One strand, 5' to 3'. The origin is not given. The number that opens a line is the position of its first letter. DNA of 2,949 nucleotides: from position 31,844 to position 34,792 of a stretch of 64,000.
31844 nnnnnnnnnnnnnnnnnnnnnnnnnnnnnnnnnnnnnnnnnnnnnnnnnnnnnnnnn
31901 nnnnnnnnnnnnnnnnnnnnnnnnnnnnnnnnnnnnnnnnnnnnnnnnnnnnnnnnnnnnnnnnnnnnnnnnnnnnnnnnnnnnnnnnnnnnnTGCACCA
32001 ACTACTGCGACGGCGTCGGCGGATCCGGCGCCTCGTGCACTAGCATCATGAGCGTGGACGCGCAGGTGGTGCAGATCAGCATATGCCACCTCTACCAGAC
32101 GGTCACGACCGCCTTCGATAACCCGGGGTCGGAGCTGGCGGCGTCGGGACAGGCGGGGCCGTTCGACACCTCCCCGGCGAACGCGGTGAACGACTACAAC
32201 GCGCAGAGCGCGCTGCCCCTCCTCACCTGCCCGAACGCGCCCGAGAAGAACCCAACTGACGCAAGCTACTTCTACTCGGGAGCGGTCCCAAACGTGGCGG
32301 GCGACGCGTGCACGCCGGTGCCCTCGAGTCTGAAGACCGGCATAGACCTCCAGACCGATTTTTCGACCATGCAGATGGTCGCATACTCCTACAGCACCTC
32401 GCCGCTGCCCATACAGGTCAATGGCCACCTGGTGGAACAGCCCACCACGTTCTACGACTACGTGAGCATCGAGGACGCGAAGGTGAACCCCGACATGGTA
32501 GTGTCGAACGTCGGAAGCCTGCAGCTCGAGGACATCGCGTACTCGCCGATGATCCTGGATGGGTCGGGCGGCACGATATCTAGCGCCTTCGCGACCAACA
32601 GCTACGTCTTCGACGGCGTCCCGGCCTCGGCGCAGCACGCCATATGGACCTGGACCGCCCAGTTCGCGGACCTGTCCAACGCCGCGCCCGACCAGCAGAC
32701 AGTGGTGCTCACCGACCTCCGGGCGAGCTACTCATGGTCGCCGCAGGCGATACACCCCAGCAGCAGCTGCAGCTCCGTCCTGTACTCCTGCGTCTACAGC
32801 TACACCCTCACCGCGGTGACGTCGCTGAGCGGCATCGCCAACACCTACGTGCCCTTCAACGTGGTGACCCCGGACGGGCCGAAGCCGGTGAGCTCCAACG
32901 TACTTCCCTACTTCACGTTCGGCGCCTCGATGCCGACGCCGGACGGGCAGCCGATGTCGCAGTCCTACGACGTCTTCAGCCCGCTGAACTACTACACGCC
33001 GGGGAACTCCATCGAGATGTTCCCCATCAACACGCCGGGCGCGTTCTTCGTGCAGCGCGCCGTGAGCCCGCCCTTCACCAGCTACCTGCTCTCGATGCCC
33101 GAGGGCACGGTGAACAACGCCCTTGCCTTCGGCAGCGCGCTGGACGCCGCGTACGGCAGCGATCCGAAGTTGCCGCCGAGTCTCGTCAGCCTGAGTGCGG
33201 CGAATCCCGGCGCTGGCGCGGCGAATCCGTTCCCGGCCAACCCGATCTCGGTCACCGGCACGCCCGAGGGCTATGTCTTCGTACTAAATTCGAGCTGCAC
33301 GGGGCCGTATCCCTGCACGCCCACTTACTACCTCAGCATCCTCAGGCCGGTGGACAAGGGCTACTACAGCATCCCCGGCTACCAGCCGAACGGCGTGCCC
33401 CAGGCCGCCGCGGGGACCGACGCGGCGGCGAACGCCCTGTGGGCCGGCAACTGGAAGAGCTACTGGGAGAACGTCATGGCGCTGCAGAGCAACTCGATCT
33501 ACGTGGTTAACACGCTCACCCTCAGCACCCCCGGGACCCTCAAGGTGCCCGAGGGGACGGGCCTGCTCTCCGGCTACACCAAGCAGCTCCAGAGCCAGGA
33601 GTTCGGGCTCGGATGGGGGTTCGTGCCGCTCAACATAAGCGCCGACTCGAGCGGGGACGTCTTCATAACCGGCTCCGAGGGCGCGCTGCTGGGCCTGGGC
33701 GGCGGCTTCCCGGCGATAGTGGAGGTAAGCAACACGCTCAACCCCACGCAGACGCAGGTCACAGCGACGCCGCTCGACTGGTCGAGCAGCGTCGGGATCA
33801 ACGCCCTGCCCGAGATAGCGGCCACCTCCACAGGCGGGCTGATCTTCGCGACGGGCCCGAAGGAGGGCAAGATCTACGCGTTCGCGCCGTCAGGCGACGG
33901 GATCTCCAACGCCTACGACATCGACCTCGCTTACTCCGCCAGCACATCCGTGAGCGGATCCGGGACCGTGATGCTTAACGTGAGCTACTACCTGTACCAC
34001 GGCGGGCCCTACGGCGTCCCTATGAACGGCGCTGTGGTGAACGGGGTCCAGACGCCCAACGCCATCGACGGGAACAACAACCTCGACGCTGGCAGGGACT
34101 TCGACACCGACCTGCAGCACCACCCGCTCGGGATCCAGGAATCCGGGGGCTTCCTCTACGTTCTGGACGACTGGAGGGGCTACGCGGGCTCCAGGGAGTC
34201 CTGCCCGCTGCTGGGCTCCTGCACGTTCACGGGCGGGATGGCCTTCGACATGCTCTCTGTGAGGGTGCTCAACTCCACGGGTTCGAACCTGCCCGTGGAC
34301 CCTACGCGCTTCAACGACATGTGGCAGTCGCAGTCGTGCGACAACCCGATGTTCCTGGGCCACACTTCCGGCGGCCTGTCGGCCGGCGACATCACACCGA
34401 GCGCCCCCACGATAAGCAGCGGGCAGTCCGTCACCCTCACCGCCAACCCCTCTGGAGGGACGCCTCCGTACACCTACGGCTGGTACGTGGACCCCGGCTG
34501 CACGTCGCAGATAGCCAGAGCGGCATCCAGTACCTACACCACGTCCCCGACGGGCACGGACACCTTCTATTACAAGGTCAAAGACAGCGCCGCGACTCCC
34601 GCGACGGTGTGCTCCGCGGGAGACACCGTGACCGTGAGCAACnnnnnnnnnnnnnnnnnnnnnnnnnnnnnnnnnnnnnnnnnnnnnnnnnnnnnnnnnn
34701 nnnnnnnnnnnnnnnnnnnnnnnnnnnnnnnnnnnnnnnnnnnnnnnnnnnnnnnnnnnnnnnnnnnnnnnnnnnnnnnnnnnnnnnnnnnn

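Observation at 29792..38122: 2776-aa surface protein with six tandem 8-cysteine modules next to a glycosylation island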

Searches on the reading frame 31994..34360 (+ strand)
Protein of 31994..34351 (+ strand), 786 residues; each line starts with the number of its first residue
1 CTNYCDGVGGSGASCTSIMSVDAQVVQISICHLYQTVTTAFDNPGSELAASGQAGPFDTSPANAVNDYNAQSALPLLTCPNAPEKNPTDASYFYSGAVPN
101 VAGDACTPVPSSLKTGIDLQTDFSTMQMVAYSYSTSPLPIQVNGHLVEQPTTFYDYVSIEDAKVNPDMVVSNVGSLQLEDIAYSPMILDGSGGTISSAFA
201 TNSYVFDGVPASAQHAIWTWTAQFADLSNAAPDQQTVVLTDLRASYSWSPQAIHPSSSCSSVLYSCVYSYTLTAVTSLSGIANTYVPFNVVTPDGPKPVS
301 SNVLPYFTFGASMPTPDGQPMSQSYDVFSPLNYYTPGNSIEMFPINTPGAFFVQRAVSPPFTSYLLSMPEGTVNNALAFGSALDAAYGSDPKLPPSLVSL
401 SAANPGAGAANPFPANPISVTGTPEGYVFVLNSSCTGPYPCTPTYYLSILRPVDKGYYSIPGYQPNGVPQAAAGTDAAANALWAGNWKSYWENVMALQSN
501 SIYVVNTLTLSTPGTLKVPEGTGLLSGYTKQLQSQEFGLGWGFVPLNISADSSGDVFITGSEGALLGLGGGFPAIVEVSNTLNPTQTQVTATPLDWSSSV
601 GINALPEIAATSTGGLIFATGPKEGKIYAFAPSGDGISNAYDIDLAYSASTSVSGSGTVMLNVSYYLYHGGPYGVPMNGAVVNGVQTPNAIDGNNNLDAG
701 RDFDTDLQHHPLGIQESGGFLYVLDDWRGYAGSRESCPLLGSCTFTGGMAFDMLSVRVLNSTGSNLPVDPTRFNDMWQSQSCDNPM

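Call 35: find_homologous_proteins(query=window:31994-34351:+, max_evalue=0.001)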
Query window:31994-34351:+ (786 aa): 3 proteins with E <= 0.001 among 8000 candidates.
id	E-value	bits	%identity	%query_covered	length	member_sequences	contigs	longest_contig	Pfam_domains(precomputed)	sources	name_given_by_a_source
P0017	1.8e-200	687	52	93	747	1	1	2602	-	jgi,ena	-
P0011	3.4e-137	477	46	76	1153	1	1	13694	-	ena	-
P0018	2.8e-79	286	32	96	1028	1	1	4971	-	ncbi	ncbi:MAG: hypothetical protein QXX74_03380, partial [Candidatus Micrarchaeaceae archaeon]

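Call 48: search_protein_families(library=pfam, proteins=[P0018, P0017], max_evalue=0.1)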
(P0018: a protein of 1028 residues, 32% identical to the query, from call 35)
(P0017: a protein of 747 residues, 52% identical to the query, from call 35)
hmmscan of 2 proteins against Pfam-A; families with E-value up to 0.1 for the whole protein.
P0018 (1028 aa): 1 family
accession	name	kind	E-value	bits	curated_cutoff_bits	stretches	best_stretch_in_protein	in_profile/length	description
PF06739.17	SBBP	-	0.012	16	20.5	1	520-539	15-34/38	Beta-propeller repeat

P0017 (747 aa): 1 family
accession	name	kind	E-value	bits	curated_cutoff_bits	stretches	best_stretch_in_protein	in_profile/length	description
PF06739.17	SBBP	-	0.069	13.5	20.5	0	570-589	15-34/38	Beta-propeller repeat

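Call 51: search_solved_structures(query=A4, max_evalue=1)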
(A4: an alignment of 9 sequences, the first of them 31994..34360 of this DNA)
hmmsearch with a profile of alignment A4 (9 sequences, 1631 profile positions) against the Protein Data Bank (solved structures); distinct sequences matched with E-value up to 1: 2.
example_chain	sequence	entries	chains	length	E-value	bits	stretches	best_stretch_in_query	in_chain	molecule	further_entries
1arb_A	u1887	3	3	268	0.14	12.6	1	1496-1583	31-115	ACHROMOBACTER PROTEASE I | Protease 1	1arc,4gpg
4crp_A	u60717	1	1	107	0.43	11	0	1512-1542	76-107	HIGH AFFINITY NERVE GROWTH FACTOR RECEPTOR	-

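Call 70: predict_structure(alignment_id=A4)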
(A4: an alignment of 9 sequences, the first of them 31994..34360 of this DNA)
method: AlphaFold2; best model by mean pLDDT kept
length: 789 residues; sequences in the alignment: 9
mean_pLDDT: 35.1   pTM: 0.39
mean pLDDT of the five models: 35.1, 34.8, 29.0, 28.9, 28.5
residues with pLDDT >= 90: 0; 70-90: 23; 50-70: 115; < 50: 651
segments of 3 or more residues with pLDDT < 50: 1-417, 436-441, 453-502, 512-541, 563-570, 597-603, 647-710, 725-789
pLDDT, mean of each block of 10 residues (from residue 1): 21 22 23 25 22 24 31 26 24 22 23 23 23 29 34 26 23 22 26 26 27 26 23 24 24 27 25 24 26 29 22 21 19 21 27 31 34 32 37 29 24 44 61 51 61 44 32 35 35 41 57 35 41 35 65 73 44 69 59 53 58 67 62 59 51 29 44 39 32 30 37 53 46 32 31 31 31 29 24
secondary structure, 60 per line:
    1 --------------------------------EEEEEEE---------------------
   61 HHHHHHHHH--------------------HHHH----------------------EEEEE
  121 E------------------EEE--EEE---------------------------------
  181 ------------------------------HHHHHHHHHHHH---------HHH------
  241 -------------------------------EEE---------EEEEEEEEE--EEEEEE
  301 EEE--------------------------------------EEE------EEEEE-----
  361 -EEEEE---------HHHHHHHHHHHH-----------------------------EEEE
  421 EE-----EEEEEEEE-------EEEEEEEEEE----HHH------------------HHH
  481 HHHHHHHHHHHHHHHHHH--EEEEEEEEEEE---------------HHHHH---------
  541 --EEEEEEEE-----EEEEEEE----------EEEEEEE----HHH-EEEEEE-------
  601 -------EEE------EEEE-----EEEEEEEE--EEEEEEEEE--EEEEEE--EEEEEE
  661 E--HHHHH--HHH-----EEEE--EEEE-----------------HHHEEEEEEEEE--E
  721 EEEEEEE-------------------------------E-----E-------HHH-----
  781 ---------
elements in order (helices of 4 or more, strands of 3 or more residues): E33-39 H61-69 H90-93 E116-121 E140-142 E145-147 H211-222 E272-274 E284-292 E295-303 E342-344 E351-355 E362-366 H376-387 E417-422 E428-435 E443-452 H478-498 E501-511 H527-531 E543-550 E556-562 E573-579 E588-593 E608-610 E617-620 E626-633 E636-644 E647-652 E655-661 H664-668 E679-682 E685-688 E709-717 E720-727

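Call 71: find_related_loci(query=A4, collection=genome_contigs, flank=10000)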
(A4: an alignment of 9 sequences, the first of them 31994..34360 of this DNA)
Query A4 (789 aa) in genome_contigs; peptide patterns used: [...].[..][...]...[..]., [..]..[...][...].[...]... (x = any residue, [..] = any of these).
112 stretches matched a pattern; 19 encode a relative of the query (tblastn E <= 1e-3); 19 distinct loci.
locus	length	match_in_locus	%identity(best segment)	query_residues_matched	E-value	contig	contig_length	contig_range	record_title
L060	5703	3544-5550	33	31-785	4e-95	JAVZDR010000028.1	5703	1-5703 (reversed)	MAG: Candidatus Micrarchaeaceae archaeon isolate DRTY-6_201709_bins_19 DRTY-6_201709_bins_19_scaffold_28, whole genome s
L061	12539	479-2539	32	11-787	8e-87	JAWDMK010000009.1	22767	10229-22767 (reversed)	MAG: Candidatus Micrarchaeota archaeon isolate F8S.bin.15 NODE_217_length_22767_cov_3.18842, whole genome shotgun sequen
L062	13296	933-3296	32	31-782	7e-86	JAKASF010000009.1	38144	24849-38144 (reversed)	MAG: Candidatus Micrarchaeota archaeon isolate YP1.bin29 NODE_923_length_38144_cov_2.031118, whole genome shotgun sequen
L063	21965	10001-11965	32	39-785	2e-85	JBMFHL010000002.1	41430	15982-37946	MAG: Candidatus Micrarchaeia archaeon isolate KM4311-23 NODE_2_length_41430_cov_3.972312, whole genome shotgun sequence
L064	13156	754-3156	35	1-782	2e-82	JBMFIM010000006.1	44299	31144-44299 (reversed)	MAG: Candidatus Micrarchaeia archaeon isolate KM4324-23 NODE_6_length_44299_cov_7.675395, whole genome shotgun sequence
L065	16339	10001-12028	31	3-789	3e-81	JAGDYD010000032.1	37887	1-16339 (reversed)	MAG: Candidatus Micrarchaeota archaeon isolate KMA_Bin02 NODE_334_length_37887_cov_3.000423, whole genome shotgun sequen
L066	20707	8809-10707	32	50-787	3e-81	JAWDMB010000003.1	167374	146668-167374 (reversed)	MAG: Candidatus Micrarchaeota archaeon isolate DS.bin.6 NODE_4_length_167374_cov_5.54147, whole genome shotgun sequence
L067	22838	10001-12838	35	1-783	2e-84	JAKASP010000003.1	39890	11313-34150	MAG: Candidatus Micrarchaeota archaeon isolate YP1.bin59 NODE_857_length_39890_cov_11.682796, whole genome shotgun seque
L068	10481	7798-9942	31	53-787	4e-71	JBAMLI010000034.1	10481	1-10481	MAG: archaeon isolate MAG1 ExploCarb_3808S_S2_1503_length_10481_cov_47, whole genome shotgun sequence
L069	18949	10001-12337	48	1-787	0e+0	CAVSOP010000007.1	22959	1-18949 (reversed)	MAG: uncultured archaeon isolate MFD01476.bin.2.32 genome assembly, contig: contig_66873, whole genome shotgun sequence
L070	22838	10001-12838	32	1-782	3e-67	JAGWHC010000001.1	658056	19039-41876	MAG: Candidatus Micrarchaeota archaeon isolate REEA67 REEA67_1_length_658056_cov_14.283628, whole genome shotgun sequenc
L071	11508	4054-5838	29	53-767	4e-62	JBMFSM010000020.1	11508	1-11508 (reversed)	MAG: Candidatus Micrarchaeia archaeon isolate KM4345-25 NODE_1639_length_11508_cov_12.776129, whole genome shotgun seque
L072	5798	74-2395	33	55-782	4e-55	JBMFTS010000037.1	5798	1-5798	MAG: Candidatus Micrarchaeia archaeon isolate KM4347-19 NODE_3867_length_5798_cov_33.881595, whole genome shotgun sequen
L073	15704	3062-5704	33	59-782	7e-48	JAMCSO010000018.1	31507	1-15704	MAG: Candidatus Marsarchaeota archaeon isolate FK_Sedi_A_Bin.208 NODE_2878_length_31507_cov_4.32065, whole genome shotgu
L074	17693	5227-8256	34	61-782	2e-36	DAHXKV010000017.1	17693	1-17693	MAG TPA_asm: Candidatus Micrarchaeota archaeon isolate clean1580 k141_411356, whole genome shotgun sequence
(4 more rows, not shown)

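Call 79: search_protein_families(library=pfam, proteins=[L074:1354-5250:+, L063:8357-10030:+, L062:3-960:+], max_evalue=1)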
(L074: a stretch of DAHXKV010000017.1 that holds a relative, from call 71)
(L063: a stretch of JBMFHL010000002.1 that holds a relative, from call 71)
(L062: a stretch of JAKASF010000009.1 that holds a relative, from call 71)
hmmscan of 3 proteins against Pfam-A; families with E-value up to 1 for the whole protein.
L074:1354-5250:+ (1299 aa): 0 families

L063:8357-10030:+ (558 aa): 0 families

L062:3-960:+ (319 aa): 7 families
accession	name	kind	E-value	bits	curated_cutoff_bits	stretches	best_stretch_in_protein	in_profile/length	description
PF00801.26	PKD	-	6.5e-09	36.1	23.5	1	158-228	3-66/80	PKD domain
PF18911.6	PKD_4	-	7e-07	29.7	27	1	164-227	12-68/85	PKD domain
PF16640.11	Big_3_5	-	2.1e-06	28.7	35.5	2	62-148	2-86/88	Bacterial Ig-like domain (group 3)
PF22820.2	TcaA_3rd_4th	-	0.055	13.9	27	1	125-152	40-66/73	TcaA protein 3rd/4th domain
PF23619.1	Ig_VWA7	-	0.16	12.7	27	1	120-183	26-89/104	VWA7 Ig-like domain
PF13927.12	Ig_3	-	0.86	10.6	30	1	160-210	5-60/78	Immunoglobulin domain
PF18200.7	Big_11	-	0.92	9.9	25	0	150-212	21-81/87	Bacterial Ig-like domain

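Call 84: fold_search(model_id=the predicted structure, library=pdb)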
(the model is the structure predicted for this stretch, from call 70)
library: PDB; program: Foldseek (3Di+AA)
matches with E <= 10: 350; with E <= 0.001: 3
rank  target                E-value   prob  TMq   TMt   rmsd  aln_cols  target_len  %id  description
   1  4h5j_B                3.3e-04  1.00  0.18  0.37   9.4       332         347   10  Crystal Structure of the Guanine Nucleotide Exchange Factor Sec12 (P64 form) (released 2012-11-07)
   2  4h5j_A                5.6e-04  1.00  0.19  0.38   7.7       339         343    9  Crystal Structure of the Guanine Nucleotide Exchange Factor Sec12 (P64 form) (released 2012-11-07)
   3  4h5i_B                8.7e-04  1.00  0.19  0.37   8.5       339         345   10  Crystal Structure of the Guanine Nucleotide Exchange Factor Sec12 (P1 form) (released 2012-11-07)
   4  9m58_B                2.1e-03  0.99  0.15  0.27  10.3       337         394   13  Cu/Zn-superoxide dismutase from Deinococcus radiodurans (Calcium-free) (released 2025-09-24)
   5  9m58_A                2.6e-03  0.99  0.14  0.25  10.6       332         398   13  Cu/Zn-superoxide dismutase from Deinococcus radiodurans (Calcium-free) (released 2025-09-24)
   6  1s4u                  4.0e-03  0.87  0.14  0.26  14.2       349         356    8  Crystal Structure analysis of the beta-propeller protein Ski8p (released 2004-12-28)
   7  7q3e_A                7.4e-03  1.00  0.16  0.22   8.6       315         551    7  Structure of the mouse CPLANE-RSG1 complex (released 2022-04-06)
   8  3fvz                  7.8e-03  0.92  0.12  0.25  14.1       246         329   16  Structure of Peptidyl-alpha-hydroxyglycine alpha-Amidating Lyase (PAL) (released 2009-09-01)
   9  9m59_A                1.3e-02  0.92  0.14  0.23  11.1       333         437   13  Cu/Zn-superoxide dismutase from Deinococcus radiodurans (Calcium-bound) (released 2025-09-24)
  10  4qrj_A                1.3e-02  0.57  0.15  0.28  13.3       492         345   11  Crystal structure of a putative 6-phosphogluconolactonase (BACUNI_04672) from Bacteroides uniformis ATCC 8492 at 2.20  (released 2014-07-23)
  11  9qaw_A                1.4e-02  0.69  0.12  0.03  11.6       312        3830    9  CryoEM structure of the human LRP2 receptor ectodomain in complex with LRPAP1 (released 2026-03-11)
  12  6e29_A                1.5e-02  0.99  0.14  0.30  14.4       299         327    8  Crystal structure of Myceliophteria_thermophila Cps50 (Swd1) beta-propeller domain (released 2018-07-25)
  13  4qrj_B                1.7e-02  0.54  0.16  0.28  13.3       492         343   11  Crystal structure of a putative 6-phosphogluconolactonase (BACUNI_04672) from Bacteroides uniformis ATCC 8492 at 2.20  (released 2014-07-23)
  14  9fqr_Gg               2.1e-02  0.82  0.15  0.32  11.4       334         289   10  96-nm repeat of axonemal doublet microtubules from bovine sperm (released 2025-03-26)
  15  8bd7_S                2.1e-02  0.44  0.09  0.07  16.5       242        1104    8  IFTB1 subcomplex of anterograde Intraflagellar transport trains (Chlamydomonas reinhardtii) (released 2023-01-11)
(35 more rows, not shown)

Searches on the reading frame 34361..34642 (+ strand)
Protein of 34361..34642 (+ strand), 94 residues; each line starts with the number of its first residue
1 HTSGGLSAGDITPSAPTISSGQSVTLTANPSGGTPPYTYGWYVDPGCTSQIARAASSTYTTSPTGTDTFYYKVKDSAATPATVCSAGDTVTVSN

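Call 79: search_protein_families(library=pfam, proteins=[window:34361-34642:+], max_evalue=1)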
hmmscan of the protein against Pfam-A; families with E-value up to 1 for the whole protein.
window:34361-34642:+ (94 aa): 5 families
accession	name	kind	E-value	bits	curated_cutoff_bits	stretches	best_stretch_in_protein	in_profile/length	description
PF13573.12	SprB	-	0.00021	21.3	28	1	25-42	16-33/37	SprB repeat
PF13927.12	Ig_3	-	0.00092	20.1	30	1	12-60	7-60/78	Immunoglobulin domain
PF17963.7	Big_9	-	0.0074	17.6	23.6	1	17-82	12-83/89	Bacterial Ig domain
PF00801.26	PKD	-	0.014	15.9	23.5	1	12-65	5-57/80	PKD domain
PF07686.23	V-set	-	0.064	13.9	26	1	12-69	2-62/109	Immunoglobulin V-set domain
